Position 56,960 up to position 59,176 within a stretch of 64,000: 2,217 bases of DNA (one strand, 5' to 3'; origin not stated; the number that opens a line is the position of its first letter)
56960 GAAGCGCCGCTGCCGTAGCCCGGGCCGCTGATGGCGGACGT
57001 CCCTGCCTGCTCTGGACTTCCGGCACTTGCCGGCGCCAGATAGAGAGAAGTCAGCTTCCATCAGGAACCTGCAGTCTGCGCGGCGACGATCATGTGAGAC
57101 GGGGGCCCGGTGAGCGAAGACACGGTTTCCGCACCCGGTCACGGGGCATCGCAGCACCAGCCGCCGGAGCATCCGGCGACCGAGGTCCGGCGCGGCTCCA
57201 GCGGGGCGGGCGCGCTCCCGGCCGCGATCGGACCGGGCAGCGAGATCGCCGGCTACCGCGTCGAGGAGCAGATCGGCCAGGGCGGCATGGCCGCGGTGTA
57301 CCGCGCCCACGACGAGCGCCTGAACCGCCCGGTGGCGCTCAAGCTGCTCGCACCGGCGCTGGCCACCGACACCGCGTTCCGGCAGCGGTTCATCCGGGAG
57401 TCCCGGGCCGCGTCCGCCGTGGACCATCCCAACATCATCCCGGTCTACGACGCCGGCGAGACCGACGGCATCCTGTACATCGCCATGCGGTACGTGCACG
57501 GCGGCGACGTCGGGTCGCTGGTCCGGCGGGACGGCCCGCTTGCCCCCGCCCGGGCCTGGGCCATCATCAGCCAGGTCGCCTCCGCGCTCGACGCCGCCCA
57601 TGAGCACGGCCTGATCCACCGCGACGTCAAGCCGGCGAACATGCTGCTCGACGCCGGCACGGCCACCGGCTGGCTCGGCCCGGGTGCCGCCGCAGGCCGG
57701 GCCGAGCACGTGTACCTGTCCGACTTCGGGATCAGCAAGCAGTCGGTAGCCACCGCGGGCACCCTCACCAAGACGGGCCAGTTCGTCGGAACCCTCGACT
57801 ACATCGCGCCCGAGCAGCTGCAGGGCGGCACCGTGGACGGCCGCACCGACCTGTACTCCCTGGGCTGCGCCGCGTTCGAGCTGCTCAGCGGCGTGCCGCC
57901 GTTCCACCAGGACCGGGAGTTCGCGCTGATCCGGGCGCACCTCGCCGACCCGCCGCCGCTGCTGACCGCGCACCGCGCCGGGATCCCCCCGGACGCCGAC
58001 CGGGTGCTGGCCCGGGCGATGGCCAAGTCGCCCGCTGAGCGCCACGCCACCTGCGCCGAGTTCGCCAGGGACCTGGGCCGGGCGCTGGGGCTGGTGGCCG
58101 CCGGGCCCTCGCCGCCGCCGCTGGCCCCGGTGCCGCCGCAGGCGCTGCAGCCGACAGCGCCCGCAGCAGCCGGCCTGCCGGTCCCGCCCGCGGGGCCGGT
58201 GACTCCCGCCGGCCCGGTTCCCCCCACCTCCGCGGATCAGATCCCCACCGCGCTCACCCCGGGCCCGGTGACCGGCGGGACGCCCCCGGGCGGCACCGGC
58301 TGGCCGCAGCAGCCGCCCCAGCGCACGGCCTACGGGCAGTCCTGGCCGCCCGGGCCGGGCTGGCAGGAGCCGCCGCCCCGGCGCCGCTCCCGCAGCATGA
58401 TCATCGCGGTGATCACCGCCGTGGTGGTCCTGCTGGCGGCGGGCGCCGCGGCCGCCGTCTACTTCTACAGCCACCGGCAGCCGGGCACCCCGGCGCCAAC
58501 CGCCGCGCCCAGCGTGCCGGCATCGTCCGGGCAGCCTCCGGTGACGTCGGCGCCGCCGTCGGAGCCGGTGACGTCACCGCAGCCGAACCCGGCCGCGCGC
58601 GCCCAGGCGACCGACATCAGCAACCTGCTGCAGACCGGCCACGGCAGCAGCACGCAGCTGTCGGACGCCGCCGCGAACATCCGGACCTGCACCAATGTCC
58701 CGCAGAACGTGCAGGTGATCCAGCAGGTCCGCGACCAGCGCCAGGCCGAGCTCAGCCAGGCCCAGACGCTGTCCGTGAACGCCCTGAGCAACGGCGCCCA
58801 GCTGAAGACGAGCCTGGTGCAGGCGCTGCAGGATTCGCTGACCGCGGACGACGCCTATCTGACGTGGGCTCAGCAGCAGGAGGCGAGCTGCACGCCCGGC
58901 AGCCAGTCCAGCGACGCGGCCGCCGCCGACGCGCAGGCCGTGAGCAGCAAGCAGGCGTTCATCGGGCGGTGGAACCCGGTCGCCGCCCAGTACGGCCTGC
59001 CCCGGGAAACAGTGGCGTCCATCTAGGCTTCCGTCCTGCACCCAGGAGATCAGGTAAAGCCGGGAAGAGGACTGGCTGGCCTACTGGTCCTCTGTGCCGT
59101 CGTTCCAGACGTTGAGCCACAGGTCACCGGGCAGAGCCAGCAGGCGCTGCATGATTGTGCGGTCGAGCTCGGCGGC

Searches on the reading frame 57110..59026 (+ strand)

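Call 11: search_protein_families(library=pfam, proteins=[window:57110-59026:+], max_evalue=0.001)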
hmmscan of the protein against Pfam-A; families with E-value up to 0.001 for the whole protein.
window:57110-59026:+ (638 aa): 3 families
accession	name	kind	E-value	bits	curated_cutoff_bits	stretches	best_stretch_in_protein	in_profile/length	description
PF00069.31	Pkinase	-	5.9e-45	154.1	31.7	1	49-311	1-251/263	Protein kinase domain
PF07714.23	PK_Tyr_Ser-Thr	-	3.3e-26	92.6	23.1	1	51-311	3-248/258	Protein tyrosine and serine/threonine kinase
PF01636.29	APH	-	0.00024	21.4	23.2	0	146-184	147-187/239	Phosphotransferase enzyme family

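Call 25: search_protein_families(library=ncbifam, proteins=[window:57110-59026:+], max_evalue=0.001)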
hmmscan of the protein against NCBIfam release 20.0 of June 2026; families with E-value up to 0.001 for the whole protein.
window:57110-59026:+ (638 aa): 12 families
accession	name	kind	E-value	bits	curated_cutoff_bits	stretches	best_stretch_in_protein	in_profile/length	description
NF033483.0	PknB_PASTA_kin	equivalog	5.1e-90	303.1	450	1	49-454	9-358/563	Stk1 family PASTA domain-containing Ser/Thr kinase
NF052427.1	StpK7MSMEG_1200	equivalog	4.3e-70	236.9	900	1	47-327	7-270/601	serine/threonine protein kinase StpK7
NF047741.1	antiphage_MADS6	equivalog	6.7e-45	153.7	460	2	150-337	302-472/612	methylation-associated defense system protein kinase MAD6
NF009651.0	PRK13184.1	equivalog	4.4e-41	140.8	839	1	49-323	4-288/932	serine/threonine-protein kinase PknD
TIGR03903.1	TOMM_kin_cyc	equivalog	4e-33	114.4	705.75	1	74-319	5-241/1267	TOMM system kinase/cyclase fusion protein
NF053615.1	SerThrKinAfsKStmc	equivalog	1.1e-22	80.5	1300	1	46-326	12-268/809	protein serine/threonine kinase AfsK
NF033442.0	BREX_PglW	equivalog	2.3e-20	72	990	2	37-218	501-671/1391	BREX system serine/threonine kinase PglW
NF038150.1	lanthi_synth_IV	equivalog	3.2e-19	68.8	650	1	48-322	190-453/851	class IV lanthionine synthetase LanL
NF058632.1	SerThrKinPrkT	equivalog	4e-07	29.4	280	1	48-182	22-152/322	serine/threonine protein kinase PrkT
NF038151.1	lanthi_synth_III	equivalog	4.6e-06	25.3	575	1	49-183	222-372/833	class III lanthionine synthetase LanKC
NF043056.1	T4SS_LegK1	equivalog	1.3e-05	24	550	1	164-252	206-277/516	Dot/Icm T4SS effector kinase LegK1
TIGR03724.2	arch_bud32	equivalog_domain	0.00063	19.3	125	0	93-211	39-133/193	KEOPS complex kinase/ATPase Bud32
